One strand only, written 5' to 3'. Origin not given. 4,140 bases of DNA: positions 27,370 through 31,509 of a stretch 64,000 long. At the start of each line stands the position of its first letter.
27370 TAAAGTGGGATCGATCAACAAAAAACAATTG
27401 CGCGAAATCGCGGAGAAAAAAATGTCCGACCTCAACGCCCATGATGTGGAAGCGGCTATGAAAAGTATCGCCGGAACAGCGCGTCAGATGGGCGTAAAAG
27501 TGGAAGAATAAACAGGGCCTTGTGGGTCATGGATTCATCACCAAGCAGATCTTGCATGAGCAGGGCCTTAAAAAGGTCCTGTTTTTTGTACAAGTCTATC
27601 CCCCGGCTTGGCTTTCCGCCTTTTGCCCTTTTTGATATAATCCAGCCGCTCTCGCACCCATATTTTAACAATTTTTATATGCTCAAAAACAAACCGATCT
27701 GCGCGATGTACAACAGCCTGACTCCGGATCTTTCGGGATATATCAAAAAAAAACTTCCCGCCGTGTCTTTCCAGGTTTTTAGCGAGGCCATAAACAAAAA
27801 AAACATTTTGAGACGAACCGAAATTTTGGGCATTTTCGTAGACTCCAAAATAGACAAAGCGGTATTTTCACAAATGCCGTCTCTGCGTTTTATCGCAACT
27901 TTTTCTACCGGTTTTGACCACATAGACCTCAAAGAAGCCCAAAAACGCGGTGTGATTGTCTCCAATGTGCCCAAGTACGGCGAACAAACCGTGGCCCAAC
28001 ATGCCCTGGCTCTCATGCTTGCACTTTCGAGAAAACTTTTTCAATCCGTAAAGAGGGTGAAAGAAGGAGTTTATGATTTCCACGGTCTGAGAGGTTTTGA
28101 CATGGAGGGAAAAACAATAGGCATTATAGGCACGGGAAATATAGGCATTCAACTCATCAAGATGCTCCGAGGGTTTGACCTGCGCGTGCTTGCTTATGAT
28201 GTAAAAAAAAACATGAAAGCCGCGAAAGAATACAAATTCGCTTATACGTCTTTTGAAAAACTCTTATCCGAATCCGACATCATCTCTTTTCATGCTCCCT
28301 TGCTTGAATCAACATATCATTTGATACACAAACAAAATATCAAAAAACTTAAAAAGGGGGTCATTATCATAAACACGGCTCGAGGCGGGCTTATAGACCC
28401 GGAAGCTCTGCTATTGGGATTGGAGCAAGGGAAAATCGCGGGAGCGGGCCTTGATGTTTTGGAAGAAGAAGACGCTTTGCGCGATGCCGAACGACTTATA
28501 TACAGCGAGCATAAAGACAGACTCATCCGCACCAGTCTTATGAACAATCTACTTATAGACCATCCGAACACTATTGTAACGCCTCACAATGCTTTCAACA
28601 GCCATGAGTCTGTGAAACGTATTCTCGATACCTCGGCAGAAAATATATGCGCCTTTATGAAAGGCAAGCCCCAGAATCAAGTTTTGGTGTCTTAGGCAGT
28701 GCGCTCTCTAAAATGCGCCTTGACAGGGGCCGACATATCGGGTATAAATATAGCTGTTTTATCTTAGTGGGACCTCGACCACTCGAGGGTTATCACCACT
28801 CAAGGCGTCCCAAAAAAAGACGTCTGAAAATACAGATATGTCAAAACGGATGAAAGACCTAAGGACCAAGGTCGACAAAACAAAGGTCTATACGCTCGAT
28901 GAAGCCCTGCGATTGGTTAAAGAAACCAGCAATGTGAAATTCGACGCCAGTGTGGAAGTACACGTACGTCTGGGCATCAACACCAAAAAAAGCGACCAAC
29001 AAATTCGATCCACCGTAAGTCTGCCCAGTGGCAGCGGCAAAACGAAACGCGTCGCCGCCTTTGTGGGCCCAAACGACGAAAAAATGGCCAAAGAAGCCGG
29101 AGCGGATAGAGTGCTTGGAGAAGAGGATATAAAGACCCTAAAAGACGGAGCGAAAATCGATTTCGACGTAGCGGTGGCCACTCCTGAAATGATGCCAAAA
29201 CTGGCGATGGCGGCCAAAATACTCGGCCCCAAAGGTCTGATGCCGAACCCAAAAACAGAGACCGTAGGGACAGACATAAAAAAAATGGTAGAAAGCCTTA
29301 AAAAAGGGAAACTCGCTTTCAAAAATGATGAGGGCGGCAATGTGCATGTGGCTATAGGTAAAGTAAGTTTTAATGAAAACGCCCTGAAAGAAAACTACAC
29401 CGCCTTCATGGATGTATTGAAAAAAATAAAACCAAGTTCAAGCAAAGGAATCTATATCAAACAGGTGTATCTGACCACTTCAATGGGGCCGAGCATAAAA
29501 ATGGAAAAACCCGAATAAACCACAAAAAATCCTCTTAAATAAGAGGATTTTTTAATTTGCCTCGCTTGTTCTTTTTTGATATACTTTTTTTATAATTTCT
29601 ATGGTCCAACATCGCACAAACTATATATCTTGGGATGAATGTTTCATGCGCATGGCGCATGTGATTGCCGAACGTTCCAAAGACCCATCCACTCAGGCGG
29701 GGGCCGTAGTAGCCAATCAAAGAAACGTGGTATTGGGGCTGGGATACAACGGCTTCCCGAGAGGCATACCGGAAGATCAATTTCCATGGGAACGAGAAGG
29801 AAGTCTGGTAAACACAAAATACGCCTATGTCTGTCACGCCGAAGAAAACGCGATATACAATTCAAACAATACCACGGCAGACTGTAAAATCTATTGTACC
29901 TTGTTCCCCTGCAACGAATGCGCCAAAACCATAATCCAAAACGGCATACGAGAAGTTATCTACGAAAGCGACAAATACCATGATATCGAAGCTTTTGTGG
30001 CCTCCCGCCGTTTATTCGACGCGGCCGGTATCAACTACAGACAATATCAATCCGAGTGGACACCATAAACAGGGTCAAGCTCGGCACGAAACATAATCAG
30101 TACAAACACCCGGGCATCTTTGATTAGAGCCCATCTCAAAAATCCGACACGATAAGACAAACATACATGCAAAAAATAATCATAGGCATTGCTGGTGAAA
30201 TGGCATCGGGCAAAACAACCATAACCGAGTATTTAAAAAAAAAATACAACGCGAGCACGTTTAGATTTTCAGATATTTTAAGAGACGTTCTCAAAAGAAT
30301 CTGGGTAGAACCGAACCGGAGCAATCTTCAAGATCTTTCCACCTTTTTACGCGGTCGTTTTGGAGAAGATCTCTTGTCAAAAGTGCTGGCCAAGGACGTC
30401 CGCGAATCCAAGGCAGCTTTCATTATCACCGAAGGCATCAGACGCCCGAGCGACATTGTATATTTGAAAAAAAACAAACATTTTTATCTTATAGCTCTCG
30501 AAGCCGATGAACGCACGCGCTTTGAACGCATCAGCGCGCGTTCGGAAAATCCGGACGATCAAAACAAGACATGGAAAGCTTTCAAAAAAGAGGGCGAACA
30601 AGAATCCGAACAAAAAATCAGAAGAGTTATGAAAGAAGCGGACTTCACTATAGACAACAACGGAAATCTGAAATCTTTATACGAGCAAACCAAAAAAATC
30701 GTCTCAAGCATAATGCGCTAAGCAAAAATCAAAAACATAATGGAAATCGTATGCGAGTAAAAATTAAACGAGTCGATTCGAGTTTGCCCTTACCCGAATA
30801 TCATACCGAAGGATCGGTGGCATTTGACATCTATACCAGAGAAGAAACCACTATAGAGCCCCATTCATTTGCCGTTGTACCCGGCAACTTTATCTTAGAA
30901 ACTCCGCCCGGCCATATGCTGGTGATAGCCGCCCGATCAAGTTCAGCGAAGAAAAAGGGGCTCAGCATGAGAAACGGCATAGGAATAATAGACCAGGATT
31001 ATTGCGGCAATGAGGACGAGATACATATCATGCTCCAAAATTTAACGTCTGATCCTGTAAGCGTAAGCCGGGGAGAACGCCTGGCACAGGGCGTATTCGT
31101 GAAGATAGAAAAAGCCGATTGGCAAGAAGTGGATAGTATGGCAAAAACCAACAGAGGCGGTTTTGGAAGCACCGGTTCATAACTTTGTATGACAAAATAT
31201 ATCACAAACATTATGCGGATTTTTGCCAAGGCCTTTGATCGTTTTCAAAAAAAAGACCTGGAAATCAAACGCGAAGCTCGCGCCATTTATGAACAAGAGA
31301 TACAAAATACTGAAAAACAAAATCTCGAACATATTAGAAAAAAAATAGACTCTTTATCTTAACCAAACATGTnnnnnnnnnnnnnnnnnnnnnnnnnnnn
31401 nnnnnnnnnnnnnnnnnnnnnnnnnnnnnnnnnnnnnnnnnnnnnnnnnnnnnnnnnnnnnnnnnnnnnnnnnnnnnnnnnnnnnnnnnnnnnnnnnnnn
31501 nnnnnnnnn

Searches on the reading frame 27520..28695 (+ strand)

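Call 82: search_protein_families(library=pfam, proteins=[window:27520-28695:+], max_evalue=0.001)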
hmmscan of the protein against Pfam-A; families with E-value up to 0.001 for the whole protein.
window:27520-28695:+ (391 aa): 4 families
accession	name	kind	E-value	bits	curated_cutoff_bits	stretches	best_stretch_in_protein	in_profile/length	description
PF02826.25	2-Hacid_dh_C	-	1.7e-52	177.8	25.1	1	163-358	1-178/178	D-isomer specific 2-hydroxyacid dehydrogenase, NAD binding domain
PF00389.36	2-Hacid_dh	-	2e-27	95.9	24.6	1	62-388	2-132/134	D-isomer specific 2-hydroxyacid dehydrogenase, catalytic domain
PF03446.21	NAD_binding_2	-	7e-05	23.3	21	1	199-286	1-92/161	NAD binding domain of 6-phosphogluconate dehydrogenase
PF07991.19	KARI_N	-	7.3e-05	22.8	20.6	1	195-283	2-91/165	Acetohydroxy acid isomeroreductase, NADPH-binding domain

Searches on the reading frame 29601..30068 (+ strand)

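Call 4: search_protein_families(library=pfam, proteins=[window:29601-30068:+], max_evalue=0.01)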
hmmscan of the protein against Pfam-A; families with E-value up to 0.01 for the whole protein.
window:29601-30068:+ (155 aa): 4 families
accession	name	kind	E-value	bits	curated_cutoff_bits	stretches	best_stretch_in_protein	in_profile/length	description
PF00383.29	dCMP_cyt_deam_1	-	4.8e-22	78.2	25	1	10-122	2-101/102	Cytidine and deoxycytidylate deaminase zinc-binding region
PF14437.12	MafB19-deam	-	1.8e-12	47.8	27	1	10-124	2-102/142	MafB19-like deaminase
PF08210.17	APOBEC_N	-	0.003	18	25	1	65-114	35-88/170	APOBEC-like N-terminal domain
PF18750.7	SNAD4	-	0.0082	16.6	27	0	69-113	25-73/130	Secreted Novel AID/APOBEC-like Deaminase 4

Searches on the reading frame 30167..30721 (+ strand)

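Call 4: search_protein_families(library=pfam, proteins=[window:30167-30721:+], max_evalue=0.01)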
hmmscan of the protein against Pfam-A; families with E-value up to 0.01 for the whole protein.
window:30167-30721:+ (184 aa): 9 families
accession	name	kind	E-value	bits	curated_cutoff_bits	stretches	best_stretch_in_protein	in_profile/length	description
PF13238.12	AAA_18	-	2.1e-09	38.3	29.4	1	6-133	1-119/128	AAA domain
PF13207.12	AAA_17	-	4.3e-08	34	27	1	13-133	5-131/136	AAA domain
PF01121.26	CoaE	-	2.1e-05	24.7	27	1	4-71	1-58/180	Dephospho-CoA kinase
PF13671.12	AAA_33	-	0.00029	21.6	27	1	10-136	6-133/143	AAA domain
PF01712.25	dNK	-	0.0011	19.3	27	1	6-32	1-27/203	Deoxynucleoside kinase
PF21448.3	DNMK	-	0.0011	19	27.1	0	5-50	2-47/232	Deoxynucleotide monophosphate kinase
PF04275.20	P-mevalo_kinase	-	0.0028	18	33.8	0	8-58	1-50/114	Phosphomevalonate kinase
PF00485.24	PRK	-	0.0028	17.9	22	0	5-32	1-28/196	Phosphoribulokinase / Uridine kinase family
PF13189.12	Cytidylate_kin2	-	0.0033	18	28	0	5-133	1-139/176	Cytidylate kinase-like family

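Call 92: search_protein_families(library=ncbifam, proteins=[window:30167-30721:+], max_evalue=0.1)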
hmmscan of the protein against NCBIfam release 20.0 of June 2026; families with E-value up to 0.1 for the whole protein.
window:30167-30721:+ (184 aa): 22 families
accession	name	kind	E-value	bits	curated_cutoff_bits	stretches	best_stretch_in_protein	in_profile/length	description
NF006226.0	PRK08356.1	equivalog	6.1e-21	75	189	1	2-183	4-194/195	hypothetical protein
NF041025.1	antiphage_deaminase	equivalog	5.3e-13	48.6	400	1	4-183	2-210/437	anti-phage dCTP deaminase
TIGR00152.1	TIGR00152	equivalog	2.2e-08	34.2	65.55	1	5-70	1-57/188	dephospho-CoA kinase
NF006743.0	PRK09270.1-2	equivalog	6.5e-05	22.1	227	1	2-29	27-54/217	nucleoside/nucleotide kinase family protein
TIGR00231.1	small_GTP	domain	0.00022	21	42.5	1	1-44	1-44/164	GTP-binding protein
NF006085.0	PRK08233.1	equivalog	0.00028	20.8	198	1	2-37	4-39/184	hypothetical protein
NF004018.0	PRK05480.1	equivalog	0.00048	19.6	180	1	2-28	5-31/210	uridine kinase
TIGR02173.1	cyt_kin_arch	equivalog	0.0013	18.7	102.1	0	4-30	1-27/169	(d)CMP kinase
TIGR00235.1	udk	equivalog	0.0018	17.9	220.3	1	3-29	6-32/207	uridine kinase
NF005807.0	PRK07667.1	equivalog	0.0019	17.8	221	0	3-33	17-47/193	kinase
NF005251.0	PRK06762.1-1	equivalog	0.003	17.5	183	1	4-136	8-135/171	hypothetical protein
NF005576.0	PRK07261.1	equivalog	0.0034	17.2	224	1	6-61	3-56/171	DNA topology modulation protein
TIGR01351.1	adk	subfamily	0.0051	16.5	168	1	8-161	4-163/212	adenylate kinase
NF005255.0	PRK06762.2-2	equivalog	0.014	15.3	140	1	2-52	3-53/163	hypothetical protein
NF005655.0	PRK07429.1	subfamily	0.015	14.5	236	1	3-25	8-30/326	phosphoribulokinase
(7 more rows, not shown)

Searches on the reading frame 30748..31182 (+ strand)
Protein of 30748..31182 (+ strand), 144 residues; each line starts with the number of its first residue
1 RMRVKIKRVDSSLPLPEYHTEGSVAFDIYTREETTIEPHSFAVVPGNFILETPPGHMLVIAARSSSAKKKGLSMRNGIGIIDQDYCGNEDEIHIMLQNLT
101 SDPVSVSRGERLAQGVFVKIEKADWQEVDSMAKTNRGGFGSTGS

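Call 4: search_protein_families(library=pfam, proteins=[window:30748-31182:+], max_evalue=0.01)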
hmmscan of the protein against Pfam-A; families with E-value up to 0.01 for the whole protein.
window:30748-31182:+ (144 aa): 3 families
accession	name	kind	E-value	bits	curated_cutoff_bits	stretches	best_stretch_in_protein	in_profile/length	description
PF00692.24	dUTPase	-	2.5e-22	79.5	22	1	14-143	4-129/129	dUTPase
PF22769.1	DCD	-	2.8e-06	27.9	27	1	29-118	66-151/153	dCTP deaminase-like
PF04797.18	Herpes_ORF11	-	0.0051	16.1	27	1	89-123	317-351/375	Herpesvirus dUTPase protein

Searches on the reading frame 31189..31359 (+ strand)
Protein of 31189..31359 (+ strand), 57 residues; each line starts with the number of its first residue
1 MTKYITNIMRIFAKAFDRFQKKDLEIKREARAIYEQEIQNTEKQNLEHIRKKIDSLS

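Call 36: search_protein_families(library=pfam, proteins=[window:31189-31359:+], max_evalue=10)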
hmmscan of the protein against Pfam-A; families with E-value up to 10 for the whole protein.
window:31189-31359:+ (57 aa): 1 family
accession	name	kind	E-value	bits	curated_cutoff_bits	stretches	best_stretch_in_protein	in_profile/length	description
PF17561.7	TssO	-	0.0035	18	29.2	1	8-56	27-74/148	Type VI secretion system, TssO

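Call 37: search_protein_families(library=phrogs, proteins=[window:31189-31359:+], max_evalue=1)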
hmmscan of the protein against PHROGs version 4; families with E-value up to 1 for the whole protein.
window:31189-31359:+ (57 aa): 0 families

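Call 69: find_homologous_proteins(query=A5, max_evalue=1)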
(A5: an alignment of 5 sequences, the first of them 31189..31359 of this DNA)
Query A5 (5 sequences) (57 aa, profile of the alignment): 7 proteins with E <= 1 among 181 candidates.
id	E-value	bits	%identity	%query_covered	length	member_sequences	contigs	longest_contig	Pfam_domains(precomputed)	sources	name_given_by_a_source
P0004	5.6e-18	82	27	79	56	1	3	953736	-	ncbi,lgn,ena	-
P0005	8.8e-18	82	29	86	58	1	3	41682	-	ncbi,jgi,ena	-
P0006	3.1e-17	80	69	86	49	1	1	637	-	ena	-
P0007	6.2e-17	79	100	86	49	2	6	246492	-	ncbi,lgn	-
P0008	1.2e-16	78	-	-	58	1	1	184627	-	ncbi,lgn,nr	ncbi:MAG: hypothetical protein Q7K39_01885 [Candidatus Magasanikbacteria bacterium]|nr:hypothetical 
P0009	5.0e-16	76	69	86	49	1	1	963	-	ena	-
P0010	1.3e-15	75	30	88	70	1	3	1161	-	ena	-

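Call 71: find_encoding_contigs(protein=P0010, flank=10000)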
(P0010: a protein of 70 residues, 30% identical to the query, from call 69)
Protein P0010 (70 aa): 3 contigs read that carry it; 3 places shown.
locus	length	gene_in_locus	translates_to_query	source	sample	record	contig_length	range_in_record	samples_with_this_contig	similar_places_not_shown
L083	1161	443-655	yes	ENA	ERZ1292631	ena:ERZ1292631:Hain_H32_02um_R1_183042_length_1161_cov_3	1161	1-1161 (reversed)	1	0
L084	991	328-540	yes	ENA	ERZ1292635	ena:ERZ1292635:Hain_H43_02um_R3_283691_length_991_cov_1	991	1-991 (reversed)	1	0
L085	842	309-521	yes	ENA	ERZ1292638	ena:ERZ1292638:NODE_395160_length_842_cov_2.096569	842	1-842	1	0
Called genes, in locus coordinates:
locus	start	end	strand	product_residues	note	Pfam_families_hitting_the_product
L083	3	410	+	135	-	?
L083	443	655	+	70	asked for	-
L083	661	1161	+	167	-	?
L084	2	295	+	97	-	?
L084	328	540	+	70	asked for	-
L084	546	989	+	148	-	?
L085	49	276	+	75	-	PF00692:dUTPase, PF22769:DCD (weak)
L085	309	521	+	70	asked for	-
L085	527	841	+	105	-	?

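Call 72: find_encoding_contigs(protein=P0009, flank=10000)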
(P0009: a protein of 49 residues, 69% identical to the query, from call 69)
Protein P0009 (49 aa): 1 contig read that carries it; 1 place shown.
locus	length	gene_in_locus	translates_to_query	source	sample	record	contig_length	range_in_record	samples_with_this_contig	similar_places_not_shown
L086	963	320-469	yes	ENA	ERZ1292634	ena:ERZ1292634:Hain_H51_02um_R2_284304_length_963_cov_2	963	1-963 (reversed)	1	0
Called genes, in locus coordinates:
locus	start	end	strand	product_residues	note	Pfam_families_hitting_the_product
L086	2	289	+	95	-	?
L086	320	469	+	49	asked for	-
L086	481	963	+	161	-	?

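Call 75: find_encoding_contigs(protein=P0006, flank=10000)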
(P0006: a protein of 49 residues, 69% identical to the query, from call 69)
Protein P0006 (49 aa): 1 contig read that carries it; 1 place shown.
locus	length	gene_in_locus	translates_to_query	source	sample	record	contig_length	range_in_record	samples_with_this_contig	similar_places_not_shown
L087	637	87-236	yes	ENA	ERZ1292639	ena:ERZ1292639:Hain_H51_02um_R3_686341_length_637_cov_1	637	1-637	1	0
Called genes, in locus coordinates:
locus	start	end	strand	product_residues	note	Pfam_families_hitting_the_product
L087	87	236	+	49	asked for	-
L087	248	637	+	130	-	?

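Call 79: find_encoding_contigs(protein=P0007, flank=6000, max_places=10)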
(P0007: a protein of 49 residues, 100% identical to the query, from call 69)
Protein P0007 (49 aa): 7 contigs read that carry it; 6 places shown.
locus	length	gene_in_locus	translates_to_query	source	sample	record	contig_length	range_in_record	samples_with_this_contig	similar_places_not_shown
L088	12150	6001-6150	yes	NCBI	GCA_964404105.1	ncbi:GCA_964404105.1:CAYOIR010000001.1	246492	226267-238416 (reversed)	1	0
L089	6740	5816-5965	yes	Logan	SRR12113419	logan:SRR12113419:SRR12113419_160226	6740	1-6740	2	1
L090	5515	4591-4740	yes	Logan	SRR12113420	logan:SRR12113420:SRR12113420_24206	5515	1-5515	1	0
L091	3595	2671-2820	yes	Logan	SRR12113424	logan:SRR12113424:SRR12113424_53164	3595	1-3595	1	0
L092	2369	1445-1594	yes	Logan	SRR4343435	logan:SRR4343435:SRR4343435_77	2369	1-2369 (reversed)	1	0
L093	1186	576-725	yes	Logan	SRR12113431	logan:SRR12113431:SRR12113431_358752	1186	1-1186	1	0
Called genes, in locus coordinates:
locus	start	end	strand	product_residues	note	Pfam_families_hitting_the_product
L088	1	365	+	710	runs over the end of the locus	PF02518:HATPase_c, PF00204:DNA_gyraseB, PF01751:Toprim, PF00986:DNA_gyraseB_C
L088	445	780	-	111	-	-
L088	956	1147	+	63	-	PF00584:SecE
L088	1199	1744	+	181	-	PF02357:NusG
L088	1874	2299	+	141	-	PF03946:Ribosomal_L11_N, PF00298:Ribosomal_L11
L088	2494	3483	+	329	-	PF00389:2-Hacid_dh, PF02826:2-Hacid_dh_C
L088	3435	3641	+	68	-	-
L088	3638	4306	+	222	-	PF00687:Ribosomal_L1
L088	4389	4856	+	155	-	PF00383:dCMP_cyt_deam_1, PF14437:MafB19-deam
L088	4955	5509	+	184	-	PF01121:CoaE (faint), PF13238:AAA_18, PF13207:AAA_17 (weak)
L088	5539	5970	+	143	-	PF00692:dUTPase, PF22769:DCD (weak)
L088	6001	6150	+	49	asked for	-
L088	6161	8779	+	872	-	-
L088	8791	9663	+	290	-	PF00303:Thymidylat_synt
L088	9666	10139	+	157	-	PF00186:DHFR_1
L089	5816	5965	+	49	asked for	-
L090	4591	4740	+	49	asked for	-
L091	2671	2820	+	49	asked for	-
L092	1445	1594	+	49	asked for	-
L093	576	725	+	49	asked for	-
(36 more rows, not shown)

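Call 89: search_solved_structures(query=A5, max_evalue=10)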
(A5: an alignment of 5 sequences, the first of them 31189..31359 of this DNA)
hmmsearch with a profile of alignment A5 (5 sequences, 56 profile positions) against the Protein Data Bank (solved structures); distinct sequences matched with E-value up to 10: 14.
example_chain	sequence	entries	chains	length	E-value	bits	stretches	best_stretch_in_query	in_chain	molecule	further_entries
7kiy_A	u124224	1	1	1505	0.089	16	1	7-50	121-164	Cytoadherence linked asexual protein 3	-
3gde_A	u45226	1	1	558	0.32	14.2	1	28-47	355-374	DNA ligase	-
7upp_A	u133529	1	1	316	0.38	14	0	23-50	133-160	DHT03 protein A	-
6pts_A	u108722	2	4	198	0.39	14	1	1-53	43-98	Apolipoprotein A-I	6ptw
2msc_A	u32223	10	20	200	0.4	13.9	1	1-53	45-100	Apolipoprotein A-I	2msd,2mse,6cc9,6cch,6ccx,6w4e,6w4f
3r2p_A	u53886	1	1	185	0.5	13.6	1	1-53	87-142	Apolipoprotein A-I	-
3k2s_A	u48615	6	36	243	0.61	13.3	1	1-53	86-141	Apolipoprotein A-I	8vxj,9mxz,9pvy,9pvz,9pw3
4v6m_A0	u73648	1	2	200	1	12.6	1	1-53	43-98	Apolipoprotein A-I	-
1av1_A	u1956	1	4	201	1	12.6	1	1-53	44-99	APOLIPOPROTEIN A-I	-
4ons_A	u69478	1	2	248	1.1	12.6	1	4-35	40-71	Catenin alpha-2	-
4p9t_A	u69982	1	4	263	1.2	12.4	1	4-35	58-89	Catenin alpha-2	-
7kjr_C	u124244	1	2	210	1.2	12.4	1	1-53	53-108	Apolipoprotein A-I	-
8eqs_C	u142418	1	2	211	1.2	12.4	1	1-53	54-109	Apolipoprotein A-I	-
7upp_B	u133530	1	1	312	8.1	9.8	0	23-50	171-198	DHT03 protein B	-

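Call 90: search_protein_families(library=pfam, alignment_id=A5, max_evalue=1)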
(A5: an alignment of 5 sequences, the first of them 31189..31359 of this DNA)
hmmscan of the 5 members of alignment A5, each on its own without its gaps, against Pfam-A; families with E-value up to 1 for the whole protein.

A. member 1, window:31189-31359:+ (57 aa): 1 family
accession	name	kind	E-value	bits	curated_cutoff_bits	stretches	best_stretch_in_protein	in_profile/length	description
PF17561.7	TssO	-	0.0035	18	29.2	1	8-56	27-74/148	Type VI secretion system, TssO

B. families by the number of members that match (of 5 scanned): 8 families
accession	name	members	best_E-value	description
PF17561.7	TssO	1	0.0035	Type VI secretion system, TssO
PF14536.11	DUF4441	1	0.0069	Domain of unknown function (DUF4441)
PF12407.13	Abdominal-A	1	0.026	Homeobox protein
PF20921.3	DUF1846_C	1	0.034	Domain of unknown function DUF1846, C-terminal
PF01765.24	RRF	1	0.1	Ribosome recycling factor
PF03304.18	Mlp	1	0.18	Mlp lipoprotein family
PF09731.14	Mitofilin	1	0.21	Mitochondrial inner membrane protein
PF01956.21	EMC3_TMCO1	1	0.76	Integral membrane protein EMC3/TMCO1-like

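Call 92: search_protein_families(library=ncbifam, proteins=[window:31189-31359:+], max_evalue=0.1)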
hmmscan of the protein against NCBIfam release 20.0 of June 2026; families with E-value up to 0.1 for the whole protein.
window:31189-31359:+ (57 aa): 1 family
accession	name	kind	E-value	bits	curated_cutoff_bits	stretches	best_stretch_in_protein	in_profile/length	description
NF053767.1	CIS13_fam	equivalog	0.058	12.6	370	1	1-46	277-324/392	CIS13 family contractile injection system protein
